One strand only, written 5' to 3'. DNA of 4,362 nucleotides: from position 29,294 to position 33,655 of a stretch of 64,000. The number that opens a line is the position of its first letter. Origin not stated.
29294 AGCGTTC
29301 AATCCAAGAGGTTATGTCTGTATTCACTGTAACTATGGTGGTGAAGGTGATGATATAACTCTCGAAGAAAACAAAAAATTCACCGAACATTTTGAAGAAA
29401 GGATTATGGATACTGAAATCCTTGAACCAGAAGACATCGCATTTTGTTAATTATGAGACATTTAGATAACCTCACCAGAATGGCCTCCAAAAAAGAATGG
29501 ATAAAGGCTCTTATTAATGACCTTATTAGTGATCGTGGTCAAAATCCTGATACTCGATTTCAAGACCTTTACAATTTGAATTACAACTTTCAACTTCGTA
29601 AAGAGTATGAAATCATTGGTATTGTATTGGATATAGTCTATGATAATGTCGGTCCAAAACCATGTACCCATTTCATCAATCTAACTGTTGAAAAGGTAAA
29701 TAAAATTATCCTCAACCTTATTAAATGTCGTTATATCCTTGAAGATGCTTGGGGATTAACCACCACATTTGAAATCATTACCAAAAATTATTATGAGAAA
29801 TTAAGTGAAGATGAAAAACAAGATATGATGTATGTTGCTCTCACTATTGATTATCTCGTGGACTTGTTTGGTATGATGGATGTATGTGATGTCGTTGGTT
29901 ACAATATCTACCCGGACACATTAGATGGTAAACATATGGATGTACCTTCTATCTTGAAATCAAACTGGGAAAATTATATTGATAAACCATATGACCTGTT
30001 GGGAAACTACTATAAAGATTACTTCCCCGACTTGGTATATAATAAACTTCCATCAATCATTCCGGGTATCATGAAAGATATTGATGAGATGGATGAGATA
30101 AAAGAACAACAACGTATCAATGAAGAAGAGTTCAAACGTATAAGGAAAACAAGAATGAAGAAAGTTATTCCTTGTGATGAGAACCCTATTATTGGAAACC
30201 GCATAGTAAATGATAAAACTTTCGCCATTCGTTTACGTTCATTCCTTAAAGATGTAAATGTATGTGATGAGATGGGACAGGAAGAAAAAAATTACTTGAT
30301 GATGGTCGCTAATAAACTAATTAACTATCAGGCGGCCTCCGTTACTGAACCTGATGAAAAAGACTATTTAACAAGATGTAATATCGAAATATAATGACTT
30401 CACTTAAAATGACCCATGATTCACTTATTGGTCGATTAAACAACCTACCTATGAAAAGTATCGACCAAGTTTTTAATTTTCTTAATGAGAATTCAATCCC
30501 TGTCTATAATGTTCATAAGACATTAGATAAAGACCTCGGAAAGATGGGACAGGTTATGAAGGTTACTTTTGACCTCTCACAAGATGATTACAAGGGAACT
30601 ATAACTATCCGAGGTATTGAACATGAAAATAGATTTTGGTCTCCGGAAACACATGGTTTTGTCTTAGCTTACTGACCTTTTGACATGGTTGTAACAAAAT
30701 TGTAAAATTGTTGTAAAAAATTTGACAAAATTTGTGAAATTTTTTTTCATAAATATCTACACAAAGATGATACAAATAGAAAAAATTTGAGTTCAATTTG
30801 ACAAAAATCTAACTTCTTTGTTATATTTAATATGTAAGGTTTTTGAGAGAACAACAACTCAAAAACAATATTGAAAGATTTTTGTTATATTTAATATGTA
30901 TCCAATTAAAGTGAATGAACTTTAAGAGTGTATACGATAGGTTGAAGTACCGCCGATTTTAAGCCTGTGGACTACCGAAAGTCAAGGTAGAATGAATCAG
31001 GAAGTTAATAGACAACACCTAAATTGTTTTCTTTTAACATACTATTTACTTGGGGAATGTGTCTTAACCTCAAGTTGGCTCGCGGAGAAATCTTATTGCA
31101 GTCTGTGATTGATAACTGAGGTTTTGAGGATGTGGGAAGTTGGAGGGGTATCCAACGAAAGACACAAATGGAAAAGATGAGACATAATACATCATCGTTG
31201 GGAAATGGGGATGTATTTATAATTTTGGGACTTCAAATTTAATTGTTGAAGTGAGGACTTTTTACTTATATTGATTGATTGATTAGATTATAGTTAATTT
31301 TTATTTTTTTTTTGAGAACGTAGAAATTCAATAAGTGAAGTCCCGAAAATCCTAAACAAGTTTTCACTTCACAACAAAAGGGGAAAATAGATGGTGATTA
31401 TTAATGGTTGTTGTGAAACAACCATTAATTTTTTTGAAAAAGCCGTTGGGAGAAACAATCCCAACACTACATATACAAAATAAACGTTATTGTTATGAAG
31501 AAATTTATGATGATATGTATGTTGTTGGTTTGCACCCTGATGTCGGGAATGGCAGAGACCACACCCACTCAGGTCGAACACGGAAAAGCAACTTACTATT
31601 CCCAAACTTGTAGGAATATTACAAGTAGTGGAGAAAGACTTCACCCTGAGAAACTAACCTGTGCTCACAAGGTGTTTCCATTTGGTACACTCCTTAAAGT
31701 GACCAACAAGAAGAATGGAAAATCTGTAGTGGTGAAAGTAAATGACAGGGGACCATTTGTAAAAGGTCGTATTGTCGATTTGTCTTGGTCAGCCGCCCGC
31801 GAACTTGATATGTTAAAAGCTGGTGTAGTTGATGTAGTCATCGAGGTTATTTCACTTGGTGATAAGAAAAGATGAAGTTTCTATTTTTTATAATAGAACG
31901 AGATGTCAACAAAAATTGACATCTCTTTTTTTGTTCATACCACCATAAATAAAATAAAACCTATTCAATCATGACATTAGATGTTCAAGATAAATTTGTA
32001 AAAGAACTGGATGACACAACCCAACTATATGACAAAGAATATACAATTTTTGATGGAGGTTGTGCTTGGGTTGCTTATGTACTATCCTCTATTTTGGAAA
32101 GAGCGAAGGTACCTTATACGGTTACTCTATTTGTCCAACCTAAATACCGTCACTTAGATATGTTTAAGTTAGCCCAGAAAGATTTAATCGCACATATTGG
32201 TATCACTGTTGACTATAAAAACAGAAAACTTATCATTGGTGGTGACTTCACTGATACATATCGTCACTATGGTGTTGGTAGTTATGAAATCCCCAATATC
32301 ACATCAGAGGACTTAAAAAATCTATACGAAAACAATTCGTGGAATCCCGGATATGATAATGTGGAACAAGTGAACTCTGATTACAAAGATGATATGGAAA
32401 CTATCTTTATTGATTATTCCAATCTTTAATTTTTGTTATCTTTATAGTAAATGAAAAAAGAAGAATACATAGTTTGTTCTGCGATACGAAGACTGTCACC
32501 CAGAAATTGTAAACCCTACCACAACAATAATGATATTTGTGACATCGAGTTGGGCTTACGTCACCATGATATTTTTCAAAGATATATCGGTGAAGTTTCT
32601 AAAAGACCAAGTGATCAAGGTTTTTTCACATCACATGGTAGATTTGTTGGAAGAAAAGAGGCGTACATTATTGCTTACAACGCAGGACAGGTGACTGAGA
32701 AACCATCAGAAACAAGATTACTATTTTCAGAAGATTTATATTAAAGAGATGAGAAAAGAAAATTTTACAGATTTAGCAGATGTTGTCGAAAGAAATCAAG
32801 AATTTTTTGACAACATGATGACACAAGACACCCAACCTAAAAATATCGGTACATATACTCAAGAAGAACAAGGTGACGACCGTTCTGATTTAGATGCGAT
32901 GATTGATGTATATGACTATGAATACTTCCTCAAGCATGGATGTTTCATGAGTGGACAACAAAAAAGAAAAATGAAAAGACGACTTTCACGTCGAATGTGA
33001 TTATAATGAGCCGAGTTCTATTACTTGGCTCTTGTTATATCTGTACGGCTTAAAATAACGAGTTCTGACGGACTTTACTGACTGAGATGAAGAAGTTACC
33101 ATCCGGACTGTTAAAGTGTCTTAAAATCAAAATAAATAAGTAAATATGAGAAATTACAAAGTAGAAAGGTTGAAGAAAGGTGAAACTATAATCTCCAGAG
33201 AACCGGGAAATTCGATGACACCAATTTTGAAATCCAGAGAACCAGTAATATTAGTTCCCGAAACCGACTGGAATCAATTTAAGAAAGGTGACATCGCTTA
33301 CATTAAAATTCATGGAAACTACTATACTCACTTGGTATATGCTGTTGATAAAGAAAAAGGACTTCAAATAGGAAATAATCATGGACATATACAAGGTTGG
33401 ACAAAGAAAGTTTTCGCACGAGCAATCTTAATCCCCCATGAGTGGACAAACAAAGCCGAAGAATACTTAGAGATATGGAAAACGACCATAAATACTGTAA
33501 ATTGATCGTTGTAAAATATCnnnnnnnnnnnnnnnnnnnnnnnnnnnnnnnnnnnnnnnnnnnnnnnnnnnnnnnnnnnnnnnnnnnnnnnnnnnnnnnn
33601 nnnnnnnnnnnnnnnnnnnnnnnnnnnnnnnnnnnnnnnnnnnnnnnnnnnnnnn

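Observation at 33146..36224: A phage-encoded SIR2-domain fusion protein flanked by an S24-like peptidase and a PLC-like phosphodiesterase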

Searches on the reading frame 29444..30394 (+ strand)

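Call 59: search_protein_families(library=phrogs, proteins=[window:29444-30394:+], max_evalue=0.00001)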
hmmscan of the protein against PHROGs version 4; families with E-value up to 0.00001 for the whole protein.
window:29444-30394:+ (316 aa): 1 family
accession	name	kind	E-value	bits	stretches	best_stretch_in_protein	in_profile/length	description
phrog_24038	-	unknown function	1.6e-09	38.7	1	249-312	2-65/152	-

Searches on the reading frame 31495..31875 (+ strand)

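Call 3: search_protein_families(library=pfam, proteins=[window:31495-31875:+], max_evalue=1)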
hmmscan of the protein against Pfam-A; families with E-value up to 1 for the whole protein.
window:31495-31875:+ (126 aa): 2 families
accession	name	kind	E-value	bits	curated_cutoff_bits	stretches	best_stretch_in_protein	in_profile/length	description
PF03330.24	DPBB_1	-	5.8e-23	81.4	28.8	1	28-115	2-82/83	Lytic transglycolase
PF06725.17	3D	-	0.13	12.9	23.8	1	59-104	8-55/72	3D domain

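Call 4: search_protein_families(library=phrogs, proteins=[window:31495-31875:+], max_evalue=0.01)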
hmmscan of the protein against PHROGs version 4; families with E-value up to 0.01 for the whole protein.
window:31495-31875:+ (126 aa): 3 families
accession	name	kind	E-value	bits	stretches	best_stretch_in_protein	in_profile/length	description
phrog_7930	-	other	6.1e-27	95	1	21-121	281-389/896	lipoprotein precursor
phrog_28106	-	unknown function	3.2e-19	70.4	1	25-120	98-194/290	-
phrog_6631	-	unknown function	0.0095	16.4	0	37-119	161-250/251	-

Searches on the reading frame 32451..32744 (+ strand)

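Call 3: search_protein_families(library=pfam, proteins=[window:32451-32744:+], max_evalue=1)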
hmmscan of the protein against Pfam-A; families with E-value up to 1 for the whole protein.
window:32451-32744:+ (97 aa): 0 families

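Call 4: search_protein_families(library=phrogs, proteins=[window:32451-32744:+], max_evalue=0.01)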
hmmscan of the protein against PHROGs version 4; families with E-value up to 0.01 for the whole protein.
window:32451-32744:+ (97 aa): 2 families
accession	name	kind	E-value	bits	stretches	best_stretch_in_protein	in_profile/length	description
phrog_839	-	unknown function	1e-14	55.8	1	2-96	78-174/253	-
phrog_28864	-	unknown function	0.0056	16.7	1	35-88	233-291/336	-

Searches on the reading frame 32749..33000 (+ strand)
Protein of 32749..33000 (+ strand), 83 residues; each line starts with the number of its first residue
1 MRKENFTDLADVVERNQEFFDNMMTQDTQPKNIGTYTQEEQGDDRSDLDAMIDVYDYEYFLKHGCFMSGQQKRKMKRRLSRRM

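Call 3: search_protein_families(library=pfam, proteins=[window:32749-33000:+], max_evalue=1)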
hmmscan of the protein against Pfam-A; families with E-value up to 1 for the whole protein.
window:32749-33000:+ (83 aa): 2 families
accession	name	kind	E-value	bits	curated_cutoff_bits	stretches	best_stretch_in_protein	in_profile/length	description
PF01532.26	Glyco_hydro_47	-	0.03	13.8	22.9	1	11-77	177-237/455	Glycosyl hydrolase family 47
PF05912.17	DUF870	-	0.11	13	27.1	1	36-74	47-78/112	Caenorhabditis elegans protein of unknown function (DUF870)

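Call 4: search_protein_families(library=phrogs, proteins=[window:32749-33000:+], max_evalue=0.01)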
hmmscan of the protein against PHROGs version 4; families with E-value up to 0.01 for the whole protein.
window:32749-33000:+ (83 aa): 0 families

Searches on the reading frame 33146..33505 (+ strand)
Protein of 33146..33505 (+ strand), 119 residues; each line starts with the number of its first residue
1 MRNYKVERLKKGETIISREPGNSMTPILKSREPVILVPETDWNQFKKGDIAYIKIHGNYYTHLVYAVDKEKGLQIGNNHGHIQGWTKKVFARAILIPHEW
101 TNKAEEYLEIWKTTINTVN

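Call 3: search_protein_families(library=pfam, proteins=[window:33146-33505:+], max_evalue=1)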
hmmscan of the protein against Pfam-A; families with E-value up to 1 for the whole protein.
window:33146-33505:+ (119 aa): 2 families
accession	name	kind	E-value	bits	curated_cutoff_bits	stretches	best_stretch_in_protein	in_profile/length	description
PF00717.28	Peptidase_S24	-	0.012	15.8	23.3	1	12-69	33-87/116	Peptidase S24-like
PF17046.10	Ses_B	-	0.14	12.6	23.2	1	71-83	15-27/28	SesB domain on fungal death-pathway protein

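Call 4: search_protein_families(library=phrogs, proteins=[window:33146-33505:+], max_evalue=0.01)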
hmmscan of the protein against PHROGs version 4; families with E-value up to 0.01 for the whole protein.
window:33146-33505:+ (119 aa): 0 families

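Call 5: search_protein_families(library=padloc, proteins=[window:33146-33505:+], max_evalue=1)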
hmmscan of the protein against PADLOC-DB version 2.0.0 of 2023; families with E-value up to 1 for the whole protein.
window:33146-33505:+ (119 aa): 0 families
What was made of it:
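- Closest known: Antiphage SIR2 effectors. Different: No PADLOC model matches (call 5).
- No PADLOC hit (call 5).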

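Call 20: search_protein_families(library=ncbifam, proteins=[window:33146-33505:+], max_evalue=0.1)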
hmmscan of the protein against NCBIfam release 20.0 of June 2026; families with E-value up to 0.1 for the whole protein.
window:33146-33505:+ (119 aa): 5 families
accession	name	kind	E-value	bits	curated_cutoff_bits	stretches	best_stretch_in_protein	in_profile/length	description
TIGR02228.1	sigpep_I_arch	equivalog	0.0046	16.8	51.85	1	21-72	38-90/158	signal peptidase I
TIGR02754.1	sod_Ni_protease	equivalog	0.013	15.9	63.25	1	20-56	4-40/90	nickel-type superoxide dismutase maturation protease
NF007875.0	PRK10579.1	equivalog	0.024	14.9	143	1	8-60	29-80/94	pyrimidine/purine nucleoside phosphorylase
TIGR02227.1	sigpep_I_bact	equivalog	0.033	14.1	47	1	20-58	26-65/162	signal peptidase I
NF050074.1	glyox_I_GloA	exception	0.095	12.9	165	0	46-83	36-73/121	lactoylglutathione lyase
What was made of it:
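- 33146..33505 (+): 119-aa soluble LexA/signal-peptidase-clan (S24/S26-like) domain with invariant Ser23 (GNSM) and His62. Co-transcribed with the sirtuin here, but not linked to it elsewhere. Calls 3, 20 (weak S24 and archaeal-type signal peptidase hits).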

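Call 44: search_solved_structures(query=window:33146-33505:+, max_evalue=10, show_alignments=2)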
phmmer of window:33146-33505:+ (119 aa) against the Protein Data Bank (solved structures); distinct sequences matched with E-value up to 10: 0.

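Call 61: find_related_loci(query=window:33146-33502:+, collection=viral_contigs, flank=6000)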
Query window:33146-33502:+ (119 aa) in viral_contigs; peptide patterns used: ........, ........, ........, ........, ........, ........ (x = any residue, [..] = any of these).
34 stretches matched a pattern; 32 encode a relative of the query (tblastn E <= 1e-3); 32 distinct loci.
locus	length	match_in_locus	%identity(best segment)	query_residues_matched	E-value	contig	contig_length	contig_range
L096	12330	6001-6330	87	1-110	6e-65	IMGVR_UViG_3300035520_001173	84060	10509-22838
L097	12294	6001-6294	60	1-99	1e-34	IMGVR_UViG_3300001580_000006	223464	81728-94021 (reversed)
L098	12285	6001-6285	55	1-96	1e-32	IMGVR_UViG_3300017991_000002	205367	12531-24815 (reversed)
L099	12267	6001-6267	53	5-93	5e-30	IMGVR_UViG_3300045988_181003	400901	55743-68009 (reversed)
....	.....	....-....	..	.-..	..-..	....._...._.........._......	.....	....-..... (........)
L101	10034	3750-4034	53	1-96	7e-30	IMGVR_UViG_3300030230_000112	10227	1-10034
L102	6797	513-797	53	1-96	7e-30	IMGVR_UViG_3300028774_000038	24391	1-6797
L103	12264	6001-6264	53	5-93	5e-28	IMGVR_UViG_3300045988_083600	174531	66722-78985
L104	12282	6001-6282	48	5-99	4e-26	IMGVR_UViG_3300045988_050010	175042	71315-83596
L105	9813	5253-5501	51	6-88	6e-24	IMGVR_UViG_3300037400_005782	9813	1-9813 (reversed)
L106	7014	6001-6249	51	6-88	2e-23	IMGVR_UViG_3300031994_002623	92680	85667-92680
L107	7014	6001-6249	51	6-88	2e-23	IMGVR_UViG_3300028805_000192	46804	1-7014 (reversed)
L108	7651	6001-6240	51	9-88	5e-23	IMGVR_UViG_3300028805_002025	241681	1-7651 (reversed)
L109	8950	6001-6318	46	1-96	1e-22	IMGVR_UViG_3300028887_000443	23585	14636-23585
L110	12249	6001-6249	49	6-88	1e-22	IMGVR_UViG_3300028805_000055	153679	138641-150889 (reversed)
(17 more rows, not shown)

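Call 66: search_solved_structures(query=A4, max_evalue=10, show_alignments=2)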
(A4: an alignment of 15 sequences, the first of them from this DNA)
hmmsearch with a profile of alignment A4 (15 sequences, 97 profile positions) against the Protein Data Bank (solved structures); distinct sequences matched with E-value up to 10: 6.
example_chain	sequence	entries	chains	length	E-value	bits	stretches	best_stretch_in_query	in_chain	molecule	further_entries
7p2q_A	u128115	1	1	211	0.11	15.7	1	13-72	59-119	Signal peptidase complex catalytic subunit SEC11C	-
6aso_H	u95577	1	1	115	0.49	13.6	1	45-80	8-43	U6 snRNA-associated Sm-like protein LSm8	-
5vsu_H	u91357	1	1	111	0.62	13.2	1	45-80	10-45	U6 snRNA-associated Sm-like protein LSm8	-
3jcm_b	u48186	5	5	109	0.67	13.1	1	45-80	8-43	U6 snRNA-associated Sm-like protein LSm8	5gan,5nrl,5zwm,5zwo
7r81_V1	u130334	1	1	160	1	12.5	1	39-88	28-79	Ribosomal protein Srp1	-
7qca_SE0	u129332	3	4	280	2.2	11.5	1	39-91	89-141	40S ribosomal protein S4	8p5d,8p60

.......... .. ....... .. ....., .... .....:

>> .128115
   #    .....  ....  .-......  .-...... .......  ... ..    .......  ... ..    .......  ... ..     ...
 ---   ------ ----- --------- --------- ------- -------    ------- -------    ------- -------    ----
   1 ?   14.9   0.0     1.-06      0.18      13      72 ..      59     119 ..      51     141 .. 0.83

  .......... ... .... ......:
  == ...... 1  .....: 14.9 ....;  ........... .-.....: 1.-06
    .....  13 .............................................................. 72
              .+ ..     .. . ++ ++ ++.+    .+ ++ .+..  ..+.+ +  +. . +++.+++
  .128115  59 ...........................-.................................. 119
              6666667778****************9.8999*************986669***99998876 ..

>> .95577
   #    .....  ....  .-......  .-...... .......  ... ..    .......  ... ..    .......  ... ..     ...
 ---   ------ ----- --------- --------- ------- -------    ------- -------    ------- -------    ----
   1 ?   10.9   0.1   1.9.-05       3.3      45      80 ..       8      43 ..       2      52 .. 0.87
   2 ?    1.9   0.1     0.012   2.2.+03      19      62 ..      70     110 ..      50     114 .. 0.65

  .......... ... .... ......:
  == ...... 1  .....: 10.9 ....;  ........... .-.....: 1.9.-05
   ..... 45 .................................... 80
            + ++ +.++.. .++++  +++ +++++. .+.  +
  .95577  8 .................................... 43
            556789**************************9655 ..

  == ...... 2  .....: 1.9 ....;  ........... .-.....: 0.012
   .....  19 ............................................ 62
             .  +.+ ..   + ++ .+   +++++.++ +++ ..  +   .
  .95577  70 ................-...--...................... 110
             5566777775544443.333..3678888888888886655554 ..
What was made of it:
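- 33146..33505 (+): Call 66 (SEC11C alignment places His62 on the catalytic His).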

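Call 67: search_protein_families(library=pfam, alignment_id=A4, max_evalue=1)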
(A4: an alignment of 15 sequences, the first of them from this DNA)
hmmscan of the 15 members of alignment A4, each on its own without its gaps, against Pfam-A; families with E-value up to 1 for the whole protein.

A. member 1, seq(119 aa): 2 families
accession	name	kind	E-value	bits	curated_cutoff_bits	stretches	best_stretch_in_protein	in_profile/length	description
PF00717.28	Peptidase_S24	-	0.012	15.8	23.3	1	12-69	33-87/116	Peptidase S24-like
PF17046.10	Ses_B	-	0.14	12.6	23.2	1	71-83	15-27/28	SesB domain on fungal death-pathway protein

B. families by the number of members that match (of 15 scanned): 13 families
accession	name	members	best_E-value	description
PF00717.28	Peptidase_S24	15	1.8e-09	Peptidase S24-like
PF10502.14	Peptidase_S26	2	0.0069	Signal peptidase, peptidase S26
PF01339.22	CheB_methylest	1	0.0057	CheB methylesterase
PF22814.2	WelO5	1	0.013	Carrier-protein-independent halogenase WelO5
PF22639.1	Gp18_dom_I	1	0.061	Tail sheath protein Gp18-like domain I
PF07847.18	PCO_ADO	1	0.064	PCO_ADO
PF06940.17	DUF1287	1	0.071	Domain of unknown function (DUF1287)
PF08980.16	DUF1883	1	0.085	Domain of unknown function (DUF1883)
PF11975.13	Glyco_hydro_4C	1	0.12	Family 4 glycosyl hydrolase C-terminal domain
PF07290.17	YqiJ_OB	1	0.13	Inner membrane protein YqiJ, OB-fold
PF01584.24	CheW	1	0.13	CheW-like domain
PF17046.10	Ses_B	1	0.14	SesB domain on fungal death-pathway protein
PF24253.1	DUF7454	1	0.18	Domain of unknown function (DUF7454)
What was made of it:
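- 33146..33505 (+): Call 67 (15 of 15 members hit PF00717, best 1.8e-9).
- On Peptidase S24 (LexA/UmuD), for the 119-aa neighbour: The window protein scores 15.8 bits against a cutoff of 23.3 (call 3), but 15 of 15 homologues match at E<=1, best 1.8e-9 (call 67).
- Checked: S24-like: the window protein alone is below the Pfam cutoff (15.8 vs 23.3 bits, call 3), but all 15 family members hit PF00717, best E=1.8e-9 (call 67).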
